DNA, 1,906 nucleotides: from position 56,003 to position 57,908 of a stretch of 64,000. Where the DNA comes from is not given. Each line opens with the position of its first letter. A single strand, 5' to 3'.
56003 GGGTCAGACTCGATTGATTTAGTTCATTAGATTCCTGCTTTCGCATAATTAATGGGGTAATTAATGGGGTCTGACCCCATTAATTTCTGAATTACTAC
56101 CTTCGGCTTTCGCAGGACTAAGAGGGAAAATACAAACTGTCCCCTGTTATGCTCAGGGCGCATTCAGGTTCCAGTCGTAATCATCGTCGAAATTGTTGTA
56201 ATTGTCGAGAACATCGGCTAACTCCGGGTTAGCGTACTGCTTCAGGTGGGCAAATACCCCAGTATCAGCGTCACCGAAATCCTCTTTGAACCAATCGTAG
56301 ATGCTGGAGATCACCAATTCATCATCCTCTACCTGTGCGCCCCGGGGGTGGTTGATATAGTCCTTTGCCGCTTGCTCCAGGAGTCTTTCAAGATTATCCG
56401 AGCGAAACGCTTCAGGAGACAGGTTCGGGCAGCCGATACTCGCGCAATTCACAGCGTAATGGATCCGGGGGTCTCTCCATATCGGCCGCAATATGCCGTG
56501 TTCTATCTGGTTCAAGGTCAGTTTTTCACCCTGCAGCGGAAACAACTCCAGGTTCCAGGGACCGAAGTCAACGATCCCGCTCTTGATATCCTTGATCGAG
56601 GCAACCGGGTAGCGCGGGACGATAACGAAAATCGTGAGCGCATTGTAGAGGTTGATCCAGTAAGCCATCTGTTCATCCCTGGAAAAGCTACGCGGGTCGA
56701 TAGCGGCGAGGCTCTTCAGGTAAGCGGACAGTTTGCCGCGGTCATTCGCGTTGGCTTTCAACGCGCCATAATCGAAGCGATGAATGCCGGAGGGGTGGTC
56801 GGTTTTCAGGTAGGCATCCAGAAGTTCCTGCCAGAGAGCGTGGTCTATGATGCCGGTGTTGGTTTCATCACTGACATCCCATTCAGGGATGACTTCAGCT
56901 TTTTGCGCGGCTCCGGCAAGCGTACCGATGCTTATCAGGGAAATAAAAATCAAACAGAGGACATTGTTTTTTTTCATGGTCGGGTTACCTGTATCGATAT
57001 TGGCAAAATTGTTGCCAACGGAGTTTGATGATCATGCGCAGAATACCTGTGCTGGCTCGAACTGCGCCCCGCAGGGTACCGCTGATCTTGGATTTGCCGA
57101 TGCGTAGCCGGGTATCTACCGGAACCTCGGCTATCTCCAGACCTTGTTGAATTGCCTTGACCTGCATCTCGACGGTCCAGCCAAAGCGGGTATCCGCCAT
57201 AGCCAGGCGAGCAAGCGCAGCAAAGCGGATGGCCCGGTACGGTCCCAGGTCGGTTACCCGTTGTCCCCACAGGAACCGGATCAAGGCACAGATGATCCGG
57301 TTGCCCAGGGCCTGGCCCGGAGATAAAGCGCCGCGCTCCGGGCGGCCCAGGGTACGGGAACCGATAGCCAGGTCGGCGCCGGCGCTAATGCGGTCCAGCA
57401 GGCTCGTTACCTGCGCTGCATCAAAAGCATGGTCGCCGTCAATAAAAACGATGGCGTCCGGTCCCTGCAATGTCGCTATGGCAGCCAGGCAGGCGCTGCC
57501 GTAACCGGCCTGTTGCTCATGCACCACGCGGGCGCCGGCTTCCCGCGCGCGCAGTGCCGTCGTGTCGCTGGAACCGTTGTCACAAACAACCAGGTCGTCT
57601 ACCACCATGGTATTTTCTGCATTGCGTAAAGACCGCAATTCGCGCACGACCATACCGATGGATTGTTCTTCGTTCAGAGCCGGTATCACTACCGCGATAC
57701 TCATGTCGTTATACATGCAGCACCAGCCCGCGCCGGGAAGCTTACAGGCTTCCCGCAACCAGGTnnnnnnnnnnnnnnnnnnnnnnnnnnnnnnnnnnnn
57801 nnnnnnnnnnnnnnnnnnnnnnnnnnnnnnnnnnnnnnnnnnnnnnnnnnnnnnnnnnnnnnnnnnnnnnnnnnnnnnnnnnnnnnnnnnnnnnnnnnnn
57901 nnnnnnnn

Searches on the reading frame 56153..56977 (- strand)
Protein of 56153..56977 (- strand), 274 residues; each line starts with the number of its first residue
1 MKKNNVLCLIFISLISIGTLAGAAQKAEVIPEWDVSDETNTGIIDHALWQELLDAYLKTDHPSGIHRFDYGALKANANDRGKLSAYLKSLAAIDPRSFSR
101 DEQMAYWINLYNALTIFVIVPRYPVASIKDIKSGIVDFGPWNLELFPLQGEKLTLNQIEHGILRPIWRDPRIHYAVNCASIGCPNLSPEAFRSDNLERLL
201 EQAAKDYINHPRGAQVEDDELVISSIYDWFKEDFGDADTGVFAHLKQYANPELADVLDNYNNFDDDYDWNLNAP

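Call 48: search_protein_families(library=pfam, proteins=[window:56153-56977:-])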
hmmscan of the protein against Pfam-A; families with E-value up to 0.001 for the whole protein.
window:56153-56977:- (274 aa): 1 family
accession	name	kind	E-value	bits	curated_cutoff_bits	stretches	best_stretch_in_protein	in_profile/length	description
PF04784.19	DUF547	-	9.6e-26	90.7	27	1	96-208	2-125/125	Protein of unknown function, DUF547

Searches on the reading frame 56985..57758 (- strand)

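Call 48: search_protein_families(library=pfam, proteins=[window:56985-57758:-])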
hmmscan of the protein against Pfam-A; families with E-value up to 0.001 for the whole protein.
window:56985-57758:- (257 aa): 2 families
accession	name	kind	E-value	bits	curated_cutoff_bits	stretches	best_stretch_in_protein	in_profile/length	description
PF00535.33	Glycos_transf_2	-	1.3e-16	61.5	23.3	1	23-182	2-164/168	Glycosyl transferase family 2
PF12804.13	NTP_transf_3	-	8.6e-05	23.2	27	1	52-135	38-123/160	MobA-like NTP transferase domain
